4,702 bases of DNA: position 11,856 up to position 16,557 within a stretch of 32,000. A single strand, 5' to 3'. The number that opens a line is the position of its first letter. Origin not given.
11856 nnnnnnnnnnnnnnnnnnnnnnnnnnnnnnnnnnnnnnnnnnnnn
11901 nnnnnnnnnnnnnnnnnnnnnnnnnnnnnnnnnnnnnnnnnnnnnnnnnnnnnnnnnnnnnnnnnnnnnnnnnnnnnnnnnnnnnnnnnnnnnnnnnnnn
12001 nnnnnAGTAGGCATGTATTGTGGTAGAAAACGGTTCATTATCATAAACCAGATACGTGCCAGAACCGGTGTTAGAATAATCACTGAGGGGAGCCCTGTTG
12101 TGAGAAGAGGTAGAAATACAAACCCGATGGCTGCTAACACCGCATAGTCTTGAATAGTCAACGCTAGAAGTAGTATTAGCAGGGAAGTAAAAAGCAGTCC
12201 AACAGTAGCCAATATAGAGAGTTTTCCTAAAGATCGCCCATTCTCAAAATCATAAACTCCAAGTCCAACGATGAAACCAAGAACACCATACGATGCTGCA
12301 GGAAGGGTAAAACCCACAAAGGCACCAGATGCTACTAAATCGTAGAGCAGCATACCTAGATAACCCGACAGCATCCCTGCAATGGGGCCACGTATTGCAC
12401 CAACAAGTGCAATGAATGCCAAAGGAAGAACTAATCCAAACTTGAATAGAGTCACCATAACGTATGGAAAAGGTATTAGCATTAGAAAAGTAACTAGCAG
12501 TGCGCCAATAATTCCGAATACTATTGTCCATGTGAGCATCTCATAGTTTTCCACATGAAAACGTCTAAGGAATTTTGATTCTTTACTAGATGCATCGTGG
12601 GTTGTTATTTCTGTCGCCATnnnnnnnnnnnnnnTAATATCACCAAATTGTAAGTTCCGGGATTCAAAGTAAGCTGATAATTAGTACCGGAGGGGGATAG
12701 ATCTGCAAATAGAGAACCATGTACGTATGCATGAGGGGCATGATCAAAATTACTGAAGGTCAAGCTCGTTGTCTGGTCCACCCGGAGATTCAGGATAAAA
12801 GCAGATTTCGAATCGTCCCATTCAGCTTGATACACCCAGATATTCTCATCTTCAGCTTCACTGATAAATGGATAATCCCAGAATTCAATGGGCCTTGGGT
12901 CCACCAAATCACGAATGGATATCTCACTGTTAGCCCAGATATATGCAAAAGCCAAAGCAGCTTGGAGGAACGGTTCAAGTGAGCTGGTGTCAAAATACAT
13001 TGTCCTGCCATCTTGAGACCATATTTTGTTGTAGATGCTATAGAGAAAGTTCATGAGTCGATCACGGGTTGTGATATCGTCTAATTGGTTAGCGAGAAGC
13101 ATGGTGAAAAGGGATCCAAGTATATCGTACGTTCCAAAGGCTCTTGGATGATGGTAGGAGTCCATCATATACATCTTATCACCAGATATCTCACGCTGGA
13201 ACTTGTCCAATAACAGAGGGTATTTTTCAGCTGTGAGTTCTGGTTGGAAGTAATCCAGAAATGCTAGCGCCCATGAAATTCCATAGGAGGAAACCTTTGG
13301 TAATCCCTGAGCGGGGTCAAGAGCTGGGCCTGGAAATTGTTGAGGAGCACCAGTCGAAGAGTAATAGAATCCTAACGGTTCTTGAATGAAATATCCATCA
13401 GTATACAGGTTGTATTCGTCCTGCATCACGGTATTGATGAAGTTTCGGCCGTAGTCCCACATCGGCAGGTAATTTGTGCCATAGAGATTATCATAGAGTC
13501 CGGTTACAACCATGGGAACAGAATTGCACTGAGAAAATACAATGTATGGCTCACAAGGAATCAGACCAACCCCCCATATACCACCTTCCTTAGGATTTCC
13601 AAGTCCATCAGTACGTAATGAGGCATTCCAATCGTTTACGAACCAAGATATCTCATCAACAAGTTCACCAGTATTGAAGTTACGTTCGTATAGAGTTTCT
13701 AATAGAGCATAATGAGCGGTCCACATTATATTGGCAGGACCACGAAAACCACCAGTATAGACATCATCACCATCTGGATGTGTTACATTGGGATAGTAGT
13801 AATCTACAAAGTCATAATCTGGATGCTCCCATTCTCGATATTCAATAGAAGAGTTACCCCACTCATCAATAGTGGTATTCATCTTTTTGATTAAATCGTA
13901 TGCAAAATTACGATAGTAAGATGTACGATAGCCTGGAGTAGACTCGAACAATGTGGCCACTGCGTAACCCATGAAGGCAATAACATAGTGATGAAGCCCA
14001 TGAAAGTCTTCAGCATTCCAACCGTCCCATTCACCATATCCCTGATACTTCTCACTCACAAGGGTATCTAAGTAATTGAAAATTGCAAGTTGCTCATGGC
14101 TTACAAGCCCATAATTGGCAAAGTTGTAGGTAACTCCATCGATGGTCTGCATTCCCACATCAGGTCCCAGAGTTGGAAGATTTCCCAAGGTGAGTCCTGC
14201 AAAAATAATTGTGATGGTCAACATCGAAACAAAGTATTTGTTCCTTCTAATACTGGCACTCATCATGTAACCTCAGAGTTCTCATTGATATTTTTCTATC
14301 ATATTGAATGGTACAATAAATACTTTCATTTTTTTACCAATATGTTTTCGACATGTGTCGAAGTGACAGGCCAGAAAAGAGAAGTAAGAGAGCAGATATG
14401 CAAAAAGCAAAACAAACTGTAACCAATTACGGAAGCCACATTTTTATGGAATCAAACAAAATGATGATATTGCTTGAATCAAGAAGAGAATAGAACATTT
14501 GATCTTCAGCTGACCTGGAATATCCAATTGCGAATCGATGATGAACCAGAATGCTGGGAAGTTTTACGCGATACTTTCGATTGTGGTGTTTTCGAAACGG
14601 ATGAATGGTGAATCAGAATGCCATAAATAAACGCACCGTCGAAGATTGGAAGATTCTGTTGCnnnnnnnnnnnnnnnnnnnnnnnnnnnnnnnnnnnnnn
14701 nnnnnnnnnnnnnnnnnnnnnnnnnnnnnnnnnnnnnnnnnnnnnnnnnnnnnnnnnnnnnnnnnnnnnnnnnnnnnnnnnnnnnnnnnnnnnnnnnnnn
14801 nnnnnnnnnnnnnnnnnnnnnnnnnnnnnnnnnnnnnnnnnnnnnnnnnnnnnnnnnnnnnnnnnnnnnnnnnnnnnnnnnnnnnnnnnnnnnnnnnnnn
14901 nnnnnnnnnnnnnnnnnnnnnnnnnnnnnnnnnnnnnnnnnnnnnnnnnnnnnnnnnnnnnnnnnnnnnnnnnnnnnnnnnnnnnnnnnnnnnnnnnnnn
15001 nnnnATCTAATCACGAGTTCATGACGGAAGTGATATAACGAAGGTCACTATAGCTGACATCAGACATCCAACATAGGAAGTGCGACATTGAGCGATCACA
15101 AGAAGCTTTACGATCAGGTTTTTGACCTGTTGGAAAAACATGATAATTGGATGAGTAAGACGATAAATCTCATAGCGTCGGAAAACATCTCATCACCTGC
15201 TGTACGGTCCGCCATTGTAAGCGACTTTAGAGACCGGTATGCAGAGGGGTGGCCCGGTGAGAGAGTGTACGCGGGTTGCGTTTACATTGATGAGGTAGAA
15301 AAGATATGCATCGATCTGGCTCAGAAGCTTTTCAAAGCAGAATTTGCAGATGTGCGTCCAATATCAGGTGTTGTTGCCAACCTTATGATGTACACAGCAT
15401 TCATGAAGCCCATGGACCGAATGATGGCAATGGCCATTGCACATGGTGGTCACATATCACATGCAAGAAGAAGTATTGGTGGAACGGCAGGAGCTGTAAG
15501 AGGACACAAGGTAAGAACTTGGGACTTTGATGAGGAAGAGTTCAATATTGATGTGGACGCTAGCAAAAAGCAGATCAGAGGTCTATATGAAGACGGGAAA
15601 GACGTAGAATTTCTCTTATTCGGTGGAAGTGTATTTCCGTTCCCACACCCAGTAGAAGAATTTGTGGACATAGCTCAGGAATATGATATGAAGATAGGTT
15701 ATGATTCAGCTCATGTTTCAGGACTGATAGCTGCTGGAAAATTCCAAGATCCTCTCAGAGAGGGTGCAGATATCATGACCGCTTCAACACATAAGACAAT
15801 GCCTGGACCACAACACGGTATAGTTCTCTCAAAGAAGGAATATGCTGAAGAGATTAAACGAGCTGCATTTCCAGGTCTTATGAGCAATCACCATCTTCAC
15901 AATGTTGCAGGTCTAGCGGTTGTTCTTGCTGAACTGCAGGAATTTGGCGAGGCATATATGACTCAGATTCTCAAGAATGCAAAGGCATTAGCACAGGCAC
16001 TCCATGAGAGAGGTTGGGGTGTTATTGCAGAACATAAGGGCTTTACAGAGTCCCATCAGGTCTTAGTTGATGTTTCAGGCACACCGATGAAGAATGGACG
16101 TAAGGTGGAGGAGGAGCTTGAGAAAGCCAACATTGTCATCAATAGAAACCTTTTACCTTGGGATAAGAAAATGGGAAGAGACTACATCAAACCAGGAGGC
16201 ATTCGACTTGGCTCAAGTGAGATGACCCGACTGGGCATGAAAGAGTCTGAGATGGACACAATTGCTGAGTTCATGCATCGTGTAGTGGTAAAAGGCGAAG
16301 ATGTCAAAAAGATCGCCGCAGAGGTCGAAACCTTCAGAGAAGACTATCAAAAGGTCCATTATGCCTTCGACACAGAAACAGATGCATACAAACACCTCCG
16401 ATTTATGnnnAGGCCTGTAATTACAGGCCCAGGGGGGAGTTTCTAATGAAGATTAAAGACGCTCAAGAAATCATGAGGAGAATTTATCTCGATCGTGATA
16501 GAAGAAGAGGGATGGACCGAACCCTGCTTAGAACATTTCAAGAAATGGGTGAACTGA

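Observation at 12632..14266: Linalool dehydratase/isomerase homologue with intact catalytic residues in an archaeon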

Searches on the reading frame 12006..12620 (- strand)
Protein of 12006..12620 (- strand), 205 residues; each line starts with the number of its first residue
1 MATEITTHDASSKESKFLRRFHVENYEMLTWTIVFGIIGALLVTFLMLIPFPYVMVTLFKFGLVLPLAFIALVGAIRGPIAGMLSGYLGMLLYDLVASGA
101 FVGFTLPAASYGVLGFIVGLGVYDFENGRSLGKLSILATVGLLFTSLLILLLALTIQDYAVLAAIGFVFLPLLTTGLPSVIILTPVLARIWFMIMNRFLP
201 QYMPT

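Call 9: search_protein_families(library=pfam, proteins=[window:12006-12620:-], max_evalue=0.001)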
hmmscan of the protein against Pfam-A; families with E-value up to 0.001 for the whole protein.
window:12006-12620:- (205 aa): 1 family
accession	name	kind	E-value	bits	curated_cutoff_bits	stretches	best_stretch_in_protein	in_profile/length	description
PF07155.17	ECF-ribofla_trS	-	7.6e-05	23.2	26.7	1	33-165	8-146/172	ECF-type riboflavin transporter, S component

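Call 39: find_homologous_proteins(query=window:12006-12620:-, max_evalue=0.001)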
Query window:12006-12620:- (205 aa): 96 proteins with E <= 0.001 among 3645 candidates. Only proteins of 112 to 359 residues were searched: fused or split forms outside these lengths cannot appear, so this answer is no evidence that the protein stands alone or is whole; lengths 'longer' or 'shorter' looks for them.
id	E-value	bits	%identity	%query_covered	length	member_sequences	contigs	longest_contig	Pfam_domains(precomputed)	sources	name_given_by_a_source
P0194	5.7e-121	420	100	100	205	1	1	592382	-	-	-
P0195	1.7e-73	265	62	100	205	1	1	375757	-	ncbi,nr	ncbi:MAG: hypothetical protein GF411_06745 [Candidatus Lokiarchaeota archaeon]|nr:hypothetical prote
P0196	1.8e-57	213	55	93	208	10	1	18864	-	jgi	-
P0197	6.1e-57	211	57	93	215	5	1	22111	-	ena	-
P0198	8.6e-57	210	54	92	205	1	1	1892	-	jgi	jgi:uncharacterized membrane protein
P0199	1.2e-56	210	56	93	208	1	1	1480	PF07155.18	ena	-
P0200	1.5e-56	210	52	100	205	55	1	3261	PF07155.18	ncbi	-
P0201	1.7e-56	210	50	91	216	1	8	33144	PF07155.18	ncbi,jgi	ncbi:MAG: hypothetical protein ACXADL_17125 [Candidatus Thorarchaeota archaeon]|jgi:energy-coupling 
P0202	1.8e-56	209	55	92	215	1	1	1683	-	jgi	jgi:hypothetical protein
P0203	5.0e-56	208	55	91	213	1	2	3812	-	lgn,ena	-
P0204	1.2e-55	207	54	96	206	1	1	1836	-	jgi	jgi:hypothetical protein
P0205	1.4e-55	207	53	91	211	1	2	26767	-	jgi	jgi:uncharacterized membrane protein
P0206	2.7e-55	206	54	96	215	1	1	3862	-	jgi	jgi:hypothetical protein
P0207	3.5e-55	205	53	98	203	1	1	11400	-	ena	-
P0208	5.1e-55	205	53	98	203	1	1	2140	-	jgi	jgi:hypothetical protein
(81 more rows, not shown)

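Call 40: search_protein_families(library=ncbifam, proteins=[window:12006-12620:-], max_evalue=1)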
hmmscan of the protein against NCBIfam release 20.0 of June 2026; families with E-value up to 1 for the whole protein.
window:12006-12620:- (205 aa): 3 families
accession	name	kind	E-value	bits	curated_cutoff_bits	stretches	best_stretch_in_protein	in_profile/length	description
NF010182.0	PRK13661.1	equivalog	0.011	15.5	99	1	33-153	11-129/183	ECF-type riboflavin transporter substrate-binding protein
NF033486.1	harvest_ssl1498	equivalog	0.092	12.7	45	1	31-50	30-49/53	photosystem II assembly protein Psb34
NF009888.0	PRK13348.1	subfamily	0.15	11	297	1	70-102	141-173/302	HTH-type transcriptional regulator ArgP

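Call 61: search_solved_structures(query=A2, max_evalue=10)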
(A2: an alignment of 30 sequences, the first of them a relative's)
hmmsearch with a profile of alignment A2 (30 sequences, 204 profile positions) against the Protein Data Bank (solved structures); distinct sequences matched with E-value up to 10: 1.
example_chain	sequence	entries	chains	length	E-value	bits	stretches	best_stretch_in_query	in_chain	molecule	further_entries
8zo9_2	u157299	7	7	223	0.19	14.5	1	60-128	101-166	VCPI-2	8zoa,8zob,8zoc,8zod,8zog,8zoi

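Call 67: predict_structure(alignment_id=A2)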
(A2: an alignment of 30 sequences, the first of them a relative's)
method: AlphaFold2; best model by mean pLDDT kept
length: 205 residues; sequences in the alignment: 30
mean_pLDDT: 83.2   pTM: 0.78
mean pLDDT of the five models: 83.2, 80.4, 79.8, 78.0, 76.7
residues with pLDDT >= 90: 101; 70-90: 69; 50-70: 24; < 50: 11
segments of 3 or more residues with pLDDT < 50: 1-11
pLDDT, mean of each block of 10 residues (from residue 1): 38 61 77 92 92 72 90 94 95 89 83 95 90 95 92 78 70 89 94 88 64
secondary structure, 60 per line:
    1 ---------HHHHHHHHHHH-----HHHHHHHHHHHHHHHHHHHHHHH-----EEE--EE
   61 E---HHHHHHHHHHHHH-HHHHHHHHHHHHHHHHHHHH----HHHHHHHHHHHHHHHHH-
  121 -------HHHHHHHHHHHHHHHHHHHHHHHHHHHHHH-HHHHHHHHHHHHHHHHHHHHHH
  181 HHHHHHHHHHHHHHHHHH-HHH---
elements in order: H10-20 H26-48 E54-56 E59-61 H65-77 H79-98 H103-119 H128-157 H159-198

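Call 71: fold_search(model_id=the predicted structure, library=pdb)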
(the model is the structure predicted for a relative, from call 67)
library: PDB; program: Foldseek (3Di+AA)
matches with E <= 10: 426; with E <= 0.001: 1
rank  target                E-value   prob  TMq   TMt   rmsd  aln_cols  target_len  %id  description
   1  4muu_A                8.3e-04  1.00  0.51  0.58   5.9       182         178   20  Structure of ThiT with pyrithiamine bound (released 2014-09-17)
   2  3rlb_A                1.6e-03  1.00  0.52  0.58   5.8       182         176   18  Crystal structure at 2.0 A of the S-component for thiamin from an ECF-type ABC transporter (released 2011-06-29)
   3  3rlb_B                2.3e-03  1.00  0.52  0.59   5.9       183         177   17  Crystal structure at 2.0 A of the S-component for thiamin from an ECF-type ABC transporter (released 2011-06-29)
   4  4huq_S                9.6e-03  1.00  0.53  0.63   4.7       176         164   20  Crystal Structure of a transporter (released 2013-04-17)
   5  5kc0                  1.8e-02  1.00  0.51  0.60   5.2       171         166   22  Crystal structure of TmRibU, hexagonal crystal form (released 2016-06-29)
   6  5kbw_A                2.6e-02  1.00  0.50  0.58   5.3       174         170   22  Crystal structure of TmRibU, the riboflavin-binding S subunit from the Thermotoga maritima ECF transporter (released 2016-06-29)
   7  4dve_C                3.0e-02  1.00  0.47  0.50   6.4       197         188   14  Crystal structure at 2.1 A of the S-component for biotin from an ECF-type ABC transporter (released 2012-08-29)
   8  7nnt_C                3.6e-02  1.00  0.45  0.52   6.2       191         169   17  Cryo-EM structure of the folate-specific ECF transporter complex in DDM micelles (released 2021-08-18)
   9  9kym_D                4.6e-02  1.00  0.48  0.53   9.1       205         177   19  Folate ECF transporter affected by PFOS (released 2025-06-18)
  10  4z7f_C                4.8e-02  1.00  0.44  0.51   6.1       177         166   18  Crystal structure of FolT bound with folic acid (released 2015-07-29)
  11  6zg3_C                5.2e-02  0.99  0.50  0.49   8.2       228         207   16  the structure of ECF PanT transporter in a complex with a nanobody (released 2021-03-03)
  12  5d0y_A                5.8e-02  0.99  0.41  0.50   6.3       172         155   19  Substrate bound S-component of folate ECF transporter (released 2016-04-06)
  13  4z7f_A                6.6e-02  1.00  0.52  0.62   5.1       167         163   20  Crystal structure of FolT bound with folic acid (released 2015-07-29)
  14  5kbw_B                7.6e-02  1.00  0.55  0.64   5.1       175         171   24  Crystal structure of TmRibU, the riboflavin-binding S subunit from the Thermotoga maritima ECF transporter (released 2016-06-29)
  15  4dve_A                8.0e-02  0.99  0.43  0.46   8.3       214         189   14  Crystal structure at 2.1 A of the S-component for biotin from an ECF-type ABC transporter (released 2012-08-29)
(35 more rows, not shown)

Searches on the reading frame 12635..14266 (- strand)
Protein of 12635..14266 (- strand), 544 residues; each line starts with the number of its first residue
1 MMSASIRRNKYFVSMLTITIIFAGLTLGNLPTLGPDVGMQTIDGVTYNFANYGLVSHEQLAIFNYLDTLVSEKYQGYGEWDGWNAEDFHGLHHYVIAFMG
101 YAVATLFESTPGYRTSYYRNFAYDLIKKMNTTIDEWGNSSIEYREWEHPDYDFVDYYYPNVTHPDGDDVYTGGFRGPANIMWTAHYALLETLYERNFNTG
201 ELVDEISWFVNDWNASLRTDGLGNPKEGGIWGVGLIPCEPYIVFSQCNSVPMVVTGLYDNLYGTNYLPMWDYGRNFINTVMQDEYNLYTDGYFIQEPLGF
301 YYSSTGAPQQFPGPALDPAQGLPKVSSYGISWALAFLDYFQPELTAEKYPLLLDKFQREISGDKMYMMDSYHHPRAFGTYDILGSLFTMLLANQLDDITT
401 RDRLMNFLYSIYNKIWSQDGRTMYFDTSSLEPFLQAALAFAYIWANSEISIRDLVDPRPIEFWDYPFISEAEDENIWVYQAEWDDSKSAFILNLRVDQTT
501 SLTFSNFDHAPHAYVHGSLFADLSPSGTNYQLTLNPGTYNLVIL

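Call 4: search_protein_families(library=pfam, proteins=[window:12635-14266:-], max_evalue=10)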
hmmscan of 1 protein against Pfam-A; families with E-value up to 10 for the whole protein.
window:12635-14266:- (544 aa): 1 family
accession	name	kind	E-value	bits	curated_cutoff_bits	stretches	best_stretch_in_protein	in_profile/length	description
PF18566.7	Ldi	-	1.4e-12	48.2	26.1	2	234-424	139-312/318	Linalool dehydratase/isomerase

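Call 5: search_solved_structures(query=window:12635-14266:-, max_evalue=10, show_alignments=3)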
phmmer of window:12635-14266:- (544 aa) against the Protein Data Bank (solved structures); distinct sequences matched with E-value up to 10: 9.
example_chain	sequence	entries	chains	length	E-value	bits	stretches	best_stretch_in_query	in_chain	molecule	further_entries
5hlr_A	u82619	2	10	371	5.4e-08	35.3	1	236-408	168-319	Linalool dehydratase/isomerase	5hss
5g1u_A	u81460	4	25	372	5.4e-08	35.3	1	236-408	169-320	LINALOOL DEHYDRATASE/ISOMERASE | LINALOOL DEHYDRATASE ISOMERASE | Linalool dehydratase-isomerase protein LDI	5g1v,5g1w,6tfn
6thm_A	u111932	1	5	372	5.9e-08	35.2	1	236-408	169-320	Linalool dehydratase-isomerase protein LDI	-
7ad2_A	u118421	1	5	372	6.1e-08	35.1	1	236-408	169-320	Linalool dehydratase/isomerase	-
5i3t_A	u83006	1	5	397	6.6e-08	35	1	236-408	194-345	Linalool dehydratase/isomerase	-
6tft_A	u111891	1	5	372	6.3e-07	31.8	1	236-408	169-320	Linalool dehydratase-isomerase protein LDI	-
6tfr_A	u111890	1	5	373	7.9e-07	31.5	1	236-408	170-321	Linalool dehydratase-isomerase protein LDI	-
6t9h_A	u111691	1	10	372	8e-07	31.4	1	236-408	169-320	Linalool dehydratase-isomerase protein LDI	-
4bkg_A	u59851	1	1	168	0.3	13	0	413-481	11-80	SMALL UBIQUITIN-RELATED MODIFIER 2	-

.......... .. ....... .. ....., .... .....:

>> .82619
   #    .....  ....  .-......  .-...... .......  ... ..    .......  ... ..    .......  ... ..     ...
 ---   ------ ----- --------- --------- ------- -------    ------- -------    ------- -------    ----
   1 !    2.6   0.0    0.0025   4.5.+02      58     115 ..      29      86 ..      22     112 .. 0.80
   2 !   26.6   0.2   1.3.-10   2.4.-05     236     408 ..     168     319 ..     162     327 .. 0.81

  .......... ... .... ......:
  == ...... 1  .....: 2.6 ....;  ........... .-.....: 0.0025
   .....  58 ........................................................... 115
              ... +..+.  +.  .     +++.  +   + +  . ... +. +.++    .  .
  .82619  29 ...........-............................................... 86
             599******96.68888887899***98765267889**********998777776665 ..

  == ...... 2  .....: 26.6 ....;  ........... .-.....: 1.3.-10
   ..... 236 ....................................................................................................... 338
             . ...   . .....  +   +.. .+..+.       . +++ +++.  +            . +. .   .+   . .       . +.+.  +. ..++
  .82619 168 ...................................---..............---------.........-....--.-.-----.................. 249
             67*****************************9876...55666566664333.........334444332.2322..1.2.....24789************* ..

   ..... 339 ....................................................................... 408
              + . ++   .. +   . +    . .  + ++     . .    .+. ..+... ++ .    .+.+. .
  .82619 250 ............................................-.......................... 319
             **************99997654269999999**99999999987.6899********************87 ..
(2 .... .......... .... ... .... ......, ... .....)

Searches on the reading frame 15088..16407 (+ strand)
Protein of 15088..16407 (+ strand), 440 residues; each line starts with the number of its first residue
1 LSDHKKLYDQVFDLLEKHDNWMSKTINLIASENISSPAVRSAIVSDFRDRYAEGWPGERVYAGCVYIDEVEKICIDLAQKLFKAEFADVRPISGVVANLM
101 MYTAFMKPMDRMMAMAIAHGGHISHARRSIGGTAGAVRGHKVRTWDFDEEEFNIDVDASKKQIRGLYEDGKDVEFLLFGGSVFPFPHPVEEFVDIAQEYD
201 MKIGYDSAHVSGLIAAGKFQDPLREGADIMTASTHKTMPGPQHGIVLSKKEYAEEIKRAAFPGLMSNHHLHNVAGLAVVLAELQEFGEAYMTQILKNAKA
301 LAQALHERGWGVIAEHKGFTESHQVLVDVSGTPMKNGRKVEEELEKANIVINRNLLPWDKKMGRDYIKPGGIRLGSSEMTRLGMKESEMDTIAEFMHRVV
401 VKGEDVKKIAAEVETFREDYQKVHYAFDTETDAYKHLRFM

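Call 9: search_protein_families(library=pfam, proteins=[window:15088-16407:+], max_evalue=0.001)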
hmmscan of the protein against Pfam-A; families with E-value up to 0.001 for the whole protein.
window:15088-16407:+ (440 aa): 4 families
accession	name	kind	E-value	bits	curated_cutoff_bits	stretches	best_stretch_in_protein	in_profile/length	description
PF00464.25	SHMT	-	2.5e-77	260.6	27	1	9-396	6-399/399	Serine hydroxymethyltransferase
PF00155.27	Aminotran_1_2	-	6.8e-07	29.2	19.7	1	61-319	38-304/361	Aminotransferase class I and II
PF03841.19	SelA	-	1.4e-06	28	22.8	1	191-261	161-238/367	L-seryl-tRNA selenium transferase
PF01212.27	Beta_elim_lyase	-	0.00016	21.5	27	1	91-352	53-273/288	Beta-eliminating lyase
